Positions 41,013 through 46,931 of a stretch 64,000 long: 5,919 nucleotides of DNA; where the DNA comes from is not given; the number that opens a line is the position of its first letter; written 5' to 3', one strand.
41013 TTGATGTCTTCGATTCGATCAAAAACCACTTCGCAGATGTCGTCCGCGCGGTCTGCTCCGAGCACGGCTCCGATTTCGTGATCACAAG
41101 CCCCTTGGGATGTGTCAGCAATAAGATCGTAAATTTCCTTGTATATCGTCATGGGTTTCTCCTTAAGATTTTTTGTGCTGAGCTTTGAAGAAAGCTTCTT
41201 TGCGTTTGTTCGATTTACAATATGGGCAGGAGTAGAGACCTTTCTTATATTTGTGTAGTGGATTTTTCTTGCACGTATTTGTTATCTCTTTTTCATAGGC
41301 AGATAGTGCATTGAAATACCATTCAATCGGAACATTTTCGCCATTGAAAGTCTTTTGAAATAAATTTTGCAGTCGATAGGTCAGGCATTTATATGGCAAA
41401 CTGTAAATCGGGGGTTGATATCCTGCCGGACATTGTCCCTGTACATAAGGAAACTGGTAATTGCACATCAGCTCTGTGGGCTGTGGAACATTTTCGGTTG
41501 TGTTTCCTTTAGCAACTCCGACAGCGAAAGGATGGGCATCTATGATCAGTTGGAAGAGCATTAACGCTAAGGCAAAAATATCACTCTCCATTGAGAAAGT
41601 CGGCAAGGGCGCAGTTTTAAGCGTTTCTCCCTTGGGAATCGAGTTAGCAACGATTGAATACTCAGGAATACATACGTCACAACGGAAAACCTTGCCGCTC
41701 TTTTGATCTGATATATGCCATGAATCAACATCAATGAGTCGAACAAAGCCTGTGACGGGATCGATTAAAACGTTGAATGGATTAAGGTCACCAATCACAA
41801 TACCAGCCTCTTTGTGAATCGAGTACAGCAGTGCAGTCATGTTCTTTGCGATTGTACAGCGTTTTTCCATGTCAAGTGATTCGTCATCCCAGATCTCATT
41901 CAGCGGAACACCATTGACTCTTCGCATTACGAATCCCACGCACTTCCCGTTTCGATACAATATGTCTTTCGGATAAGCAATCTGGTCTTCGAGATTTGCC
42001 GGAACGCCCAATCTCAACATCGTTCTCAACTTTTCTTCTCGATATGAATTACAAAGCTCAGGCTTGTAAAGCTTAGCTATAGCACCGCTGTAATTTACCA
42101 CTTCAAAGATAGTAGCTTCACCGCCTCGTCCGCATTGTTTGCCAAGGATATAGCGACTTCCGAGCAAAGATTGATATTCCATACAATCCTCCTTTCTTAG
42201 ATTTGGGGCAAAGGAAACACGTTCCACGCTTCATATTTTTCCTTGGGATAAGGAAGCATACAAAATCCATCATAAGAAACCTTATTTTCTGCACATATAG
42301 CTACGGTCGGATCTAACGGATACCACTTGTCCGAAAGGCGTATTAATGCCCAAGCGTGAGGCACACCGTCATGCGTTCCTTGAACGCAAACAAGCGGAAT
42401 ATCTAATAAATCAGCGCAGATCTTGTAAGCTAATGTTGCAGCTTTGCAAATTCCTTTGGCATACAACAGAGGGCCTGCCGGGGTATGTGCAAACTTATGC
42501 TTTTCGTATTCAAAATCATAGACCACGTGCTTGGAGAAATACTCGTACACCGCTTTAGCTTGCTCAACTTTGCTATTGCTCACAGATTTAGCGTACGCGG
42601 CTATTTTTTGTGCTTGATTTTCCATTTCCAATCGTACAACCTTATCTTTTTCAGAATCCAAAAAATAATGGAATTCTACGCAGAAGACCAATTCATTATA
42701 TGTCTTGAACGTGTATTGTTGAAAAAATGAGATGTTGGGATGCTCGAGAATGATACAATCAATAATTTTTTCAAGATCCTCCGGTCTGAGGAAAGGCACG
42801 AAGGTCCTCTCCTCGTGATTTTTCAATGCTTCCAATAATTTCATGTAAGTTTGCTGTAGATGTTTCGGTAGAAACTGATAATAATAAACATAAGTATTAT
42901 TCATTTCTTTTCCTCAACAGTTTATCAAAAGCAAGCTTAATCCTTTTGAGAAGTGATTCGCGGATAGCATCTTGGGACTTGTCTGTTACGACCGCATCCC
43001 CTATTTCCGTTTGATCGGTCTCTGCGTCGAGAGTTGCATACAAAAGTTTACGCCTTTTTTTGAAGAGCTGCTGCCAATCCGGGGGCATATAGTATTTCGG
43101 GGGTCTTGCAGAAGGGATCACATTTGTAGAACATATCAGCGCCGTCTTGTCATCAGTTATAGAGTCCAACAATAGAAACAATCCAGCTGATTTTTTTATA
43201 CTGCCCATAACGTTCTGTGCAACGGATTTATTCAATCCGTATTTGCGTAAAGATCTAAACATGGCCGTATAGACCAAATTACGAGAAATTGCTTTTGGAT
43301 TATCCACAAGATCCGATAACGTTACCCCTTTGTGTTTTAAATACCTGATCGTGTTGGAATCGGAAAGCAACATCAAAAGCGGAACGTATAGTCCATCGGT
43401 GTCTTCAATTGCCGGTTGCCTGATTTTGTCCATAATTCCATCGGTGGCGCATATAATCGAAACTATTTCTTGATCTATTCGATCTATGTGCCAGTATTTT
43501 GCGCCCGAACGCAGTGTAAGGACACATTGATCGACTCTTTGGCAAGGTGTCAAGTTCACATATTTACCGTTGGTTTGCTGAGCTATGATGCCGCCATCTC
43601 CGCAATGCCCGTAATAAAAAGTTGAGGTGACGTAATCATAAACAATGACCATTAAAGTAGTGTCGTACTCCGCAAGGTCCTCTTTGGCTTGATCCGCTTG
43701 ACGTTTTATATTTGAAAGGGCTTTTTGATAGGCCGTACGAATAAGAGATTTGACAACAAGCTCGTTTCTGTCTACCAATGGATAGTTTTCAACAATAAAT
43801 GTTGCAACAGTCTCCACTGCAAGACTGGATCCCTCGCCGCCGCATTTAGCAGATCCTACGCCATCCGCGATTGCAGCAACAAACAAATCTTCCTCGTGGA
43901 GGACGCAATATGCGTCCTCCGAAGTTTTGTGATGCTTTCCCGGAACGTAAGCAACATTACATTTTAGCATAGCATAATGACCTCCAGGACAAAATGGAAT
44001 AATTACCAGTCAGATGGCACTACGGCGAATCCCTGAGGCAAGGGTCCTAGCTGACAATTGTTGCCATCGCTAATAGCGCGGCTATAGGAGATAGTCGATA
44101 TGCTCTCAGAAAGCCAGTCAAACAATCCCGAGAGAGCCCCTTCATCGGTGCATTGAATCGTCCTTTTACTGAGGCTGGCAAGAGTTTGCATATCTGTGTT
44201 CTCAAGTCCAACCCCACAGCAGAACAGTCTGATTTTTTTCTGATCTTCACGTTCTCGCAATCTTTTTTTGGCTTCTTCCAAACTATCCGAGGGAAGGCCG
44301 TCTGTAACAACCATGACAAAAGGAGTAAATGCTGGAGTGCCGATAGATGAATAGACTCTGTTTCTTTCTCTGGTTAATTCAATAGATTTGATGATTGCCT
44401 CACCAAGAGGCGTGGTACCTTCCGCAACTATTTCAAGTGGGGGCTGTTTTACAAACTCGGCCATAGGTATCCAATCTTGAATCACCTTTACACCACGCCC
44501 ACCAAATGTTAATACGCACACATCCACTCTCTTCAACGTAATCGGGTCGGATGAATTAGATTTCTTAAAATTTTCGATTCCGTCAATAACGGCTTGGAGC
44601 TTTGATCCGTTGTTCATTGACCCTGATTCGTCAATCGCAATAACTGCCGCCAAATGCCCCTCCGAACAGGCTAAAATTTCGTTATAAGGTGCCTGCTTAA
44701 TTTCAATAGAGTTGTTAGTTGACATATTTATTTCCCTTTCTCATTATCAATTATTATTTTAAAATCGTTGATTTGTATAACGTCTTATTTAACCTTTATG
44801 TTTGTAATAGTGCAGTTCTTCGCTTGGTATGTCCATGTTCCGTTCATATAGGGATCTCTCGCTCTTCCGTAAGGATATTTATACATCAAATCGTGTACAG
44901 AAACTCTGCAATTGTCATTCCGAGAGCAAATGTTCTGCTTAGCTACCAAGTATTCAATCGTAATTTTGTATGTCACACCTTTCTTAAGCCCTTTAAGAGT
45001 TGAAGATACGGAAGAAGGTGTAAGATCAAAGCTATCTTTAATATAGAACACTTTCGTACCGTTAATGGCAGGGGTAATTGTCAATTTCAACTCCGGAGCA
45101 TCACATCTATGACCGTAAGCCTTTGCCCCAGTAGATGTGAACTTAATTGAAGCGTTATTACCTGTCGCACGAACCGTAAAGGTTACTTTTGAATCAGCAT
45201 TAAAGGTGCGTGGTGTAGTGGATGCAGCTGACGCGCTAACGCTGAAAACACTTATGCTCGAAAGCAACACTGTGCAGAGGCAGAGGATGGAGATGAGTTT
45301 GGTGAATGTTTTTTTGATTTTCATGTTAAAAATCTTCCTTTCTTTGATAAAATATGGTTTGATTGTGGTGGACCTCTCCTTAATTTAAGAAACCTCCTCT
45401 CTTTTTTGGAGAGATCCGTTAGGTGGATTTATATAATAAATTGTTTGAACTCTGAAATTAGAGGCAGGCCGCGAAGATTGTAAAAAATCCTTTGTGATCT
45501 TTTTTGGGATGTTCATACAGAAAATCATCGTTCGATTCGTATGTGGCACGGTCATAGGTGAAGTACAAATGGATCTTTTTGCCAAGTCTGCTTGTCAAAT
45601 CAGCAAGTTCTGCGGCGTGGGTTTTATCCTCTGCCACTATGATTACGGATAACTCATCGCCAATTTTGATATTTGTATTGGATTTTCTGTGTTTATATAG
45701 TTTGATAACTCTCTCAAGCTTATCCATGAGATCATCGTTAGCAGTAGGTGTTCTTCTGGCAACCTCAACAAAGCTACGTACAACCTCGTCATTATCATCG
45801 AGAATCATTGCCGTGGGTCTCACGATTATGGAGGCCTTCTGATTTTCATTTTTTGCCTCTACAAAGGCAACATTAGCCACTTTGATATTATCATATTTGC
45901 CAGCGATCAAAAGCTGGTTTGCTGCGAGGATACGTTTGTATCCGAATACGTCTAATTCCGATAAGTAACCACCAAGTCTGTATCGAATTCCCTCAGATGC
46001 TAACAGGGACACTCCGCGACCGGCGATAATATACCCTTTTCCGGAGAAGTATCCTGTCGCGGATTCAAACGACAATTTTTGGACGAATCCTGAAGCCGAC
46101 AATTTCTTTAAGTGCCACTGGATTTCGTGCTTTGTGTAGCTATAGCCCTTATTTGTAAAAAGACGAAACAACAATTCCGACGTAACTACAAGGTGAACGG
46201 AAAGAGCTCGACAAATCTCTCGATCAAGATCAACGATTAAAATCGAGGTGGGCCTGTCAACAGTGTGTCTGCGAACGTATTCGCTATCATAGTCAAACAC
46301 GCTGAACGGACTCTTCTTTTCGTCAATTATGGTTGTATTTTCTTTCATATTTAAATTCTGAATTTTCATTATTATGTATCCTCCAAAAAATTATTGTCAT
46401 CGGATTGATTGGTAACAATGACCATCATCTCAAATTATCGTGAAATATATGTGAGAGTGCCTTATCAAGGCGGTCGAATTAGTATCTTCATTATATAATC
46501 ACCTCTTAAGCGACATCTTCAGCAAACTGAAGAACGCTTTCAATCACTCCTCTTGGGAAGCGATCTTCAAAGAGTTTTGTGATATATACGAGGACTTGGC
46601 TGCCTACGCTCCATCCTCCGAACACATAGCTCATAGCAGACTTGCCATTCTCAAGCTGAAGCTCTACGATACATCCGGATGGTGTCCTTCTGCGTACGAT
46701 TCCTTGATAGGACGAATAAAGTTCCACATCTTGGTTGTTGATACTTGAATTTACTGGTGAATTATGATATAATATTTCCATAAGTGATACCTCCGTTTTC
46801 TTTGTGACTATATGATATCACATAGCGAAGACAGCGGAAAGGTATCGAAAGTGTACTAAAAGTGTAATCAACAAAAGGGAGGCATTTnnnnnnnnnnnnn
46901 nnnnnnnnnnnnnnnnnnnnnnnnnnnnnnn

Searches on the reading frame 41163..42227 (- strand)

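Call 12: search_protein_families(library=pfam, proteins=[window:41163-42227:-], max_evalue=0.01)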
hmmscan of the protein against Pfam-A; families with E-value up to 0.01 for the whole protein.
window:41163-42227:- (354 aa): 2 families
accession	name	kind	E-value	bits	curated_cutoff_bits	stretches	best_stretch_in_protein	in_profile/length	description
PF00069.31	Pkinase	-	1.9e-07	31.2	31.7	1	77-249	55-212/263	Protein kinase domain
PF01163.29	RIO1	-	0.00011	22.3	22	1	99-185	83-167/187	RIO domain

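Call 26: search_protein_families(library=padloc, proteins=[window:41163-42227:-], max_evalue=0.01)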
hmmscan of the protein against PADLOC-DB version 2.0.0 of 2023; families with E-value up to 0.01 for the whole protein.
window:41163-42227:- (354 aa): 17 families
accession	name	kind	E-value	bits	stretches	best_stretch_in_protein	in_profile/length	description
PDLC04042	PD-T4-6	-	1.5e-11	42.5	1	16-245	1-223/292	-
PDLC04053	PD-T4-6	-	1.1e-09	36.3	1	24-167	9-155/311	-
PDLC04047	PD-T4-6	-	1.4e-09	35.5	1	18-235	4-213/327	-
PDLC03921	MkoA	-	7.1e-06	21.9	1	94-175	563-640/1607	-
PDLC04061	PD-T4-6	-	1.8e-05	22.5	0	99-166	97-163/510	-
PDLC04048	PD-T4-6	-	3.6e-05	21.3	1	22-165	8-153/354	-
PDLC04138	mad6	-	6.1e-05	20.1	1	31-241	360-559/659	mads_6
PDLC04060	PD-T4-6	-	7.2e-05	19.9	1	20-234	4-209/486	-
PDLC04041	PD-T4-6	-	8.4e-05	20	1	100-237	107-237/443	-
PDLC04052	PD-T4-6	-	9e-05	19.8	1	93-234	84-216/496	-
PDLC04043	PD-T4-6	-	0.00014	19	1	100-237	93-220/452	-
PDLC04040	PD-T4-6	-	0.00033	17.5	1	100-234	81-205/547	-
PDLC04059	PD-T4-6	-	0.00058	17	1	67-175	60-164/433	-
PDLC04054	PD-T4-6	-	0.00069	17.1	1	99-253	88-236/347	-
PDLC04039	PD-T4-6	-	0.00095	16.3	1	99-237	91-218/458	-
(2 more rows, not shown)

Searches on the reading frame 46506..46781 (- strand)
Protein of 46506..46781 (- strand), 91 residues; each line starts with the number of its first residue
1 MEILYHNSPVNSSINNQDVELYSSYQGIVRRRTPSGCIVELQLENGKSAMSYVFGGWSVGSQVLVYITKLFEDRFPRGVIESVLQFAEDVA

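Call 12: search_protein_families(library=pfam, proteins=[window:46506-46781:-], max_evalue=0.01)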
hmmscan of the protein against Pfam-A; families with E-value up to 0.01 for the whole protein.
window:46506-46781:- (91 aa): 0 families

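Call 26: search_protein_families(library=padloc, proteins=[window:46506-46781:-], max_evalue=0.01)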
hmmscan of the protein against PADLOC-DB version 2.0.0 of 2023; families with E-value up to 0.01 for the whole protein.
window:46506-46781:- (91 aa): 0 families

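Call 72: search_solved_structures(query=window:46506-46778:-, max_evalue=10)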
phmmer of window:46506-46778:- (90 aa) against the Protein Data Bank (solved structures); distinct sequences matched with E-value up to 10: 5.
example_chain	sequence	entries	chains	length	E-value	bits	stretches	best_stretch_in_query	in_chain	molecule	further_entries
3zrt_A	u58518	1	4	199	0.38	14.3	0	27-71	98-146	DISKS LARGE HOMOLOG 4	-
3hra_A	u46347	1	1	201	0.4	14.2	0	6-68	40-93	Ankyrin repeat family protein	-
3gsl_A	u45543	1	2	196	0.54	13.9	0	27-71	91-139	Disks large homolog 4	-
6spv_A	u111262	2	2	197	0.59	13.7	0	27-71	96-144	Disks large homolog 4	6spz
2ka9_A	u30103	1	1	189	0.59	13.7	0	27-71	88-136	Disks large homolog 4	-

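Call 73: search_protein_families(library=phrogs, proteins=[window:46506-46778:-], max_evalue=0.01)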
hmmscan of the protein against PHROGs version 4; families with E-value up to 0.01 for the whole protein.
window:46506-46778:- (90 aa): 0 families

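Call 93: search_protein_families(library=pfam, alignment_id=A10, max_evalue=1)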
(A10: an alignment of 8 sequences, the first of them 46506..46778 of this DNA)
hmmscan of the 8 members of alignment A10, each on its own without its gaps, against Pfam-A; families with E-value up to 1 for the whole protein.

A. member 1, window:46506-46778:- (90 aa): 0 families

B. families by the number of members that match (of 8 scanned): 4 families
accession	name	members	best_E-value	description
PF05543.19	Peptidase_C47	1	0.02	Staphopain peptidase C47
PF21801.3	ASPP2-like_RA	1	0.024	Apoptosis-stimulating of p53 protein 2-like, N-terminal RA domain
PF04295.18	GD_AH_second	1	0.1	D-galactarate dehydratase/Altronate hydrolase, second domain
PF23290.1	KOW5_SPT5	1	0.14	Transcription elongation factor SPT5, fifth KOW domain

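Call 94: search_solved_structures(query=A10, max_evalue=10)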
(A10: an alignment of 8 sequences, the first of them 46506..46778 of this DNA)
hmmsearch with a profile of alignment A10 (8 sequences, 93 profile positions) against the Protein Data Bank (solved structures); distinct sequences matched with E-value up to 10: 1.
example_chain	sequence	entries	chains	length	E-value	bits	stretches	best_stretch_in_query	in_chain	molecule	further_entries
1z6m_A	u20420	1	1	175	0.86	13.3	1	52-90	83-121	conserved hypothetical protein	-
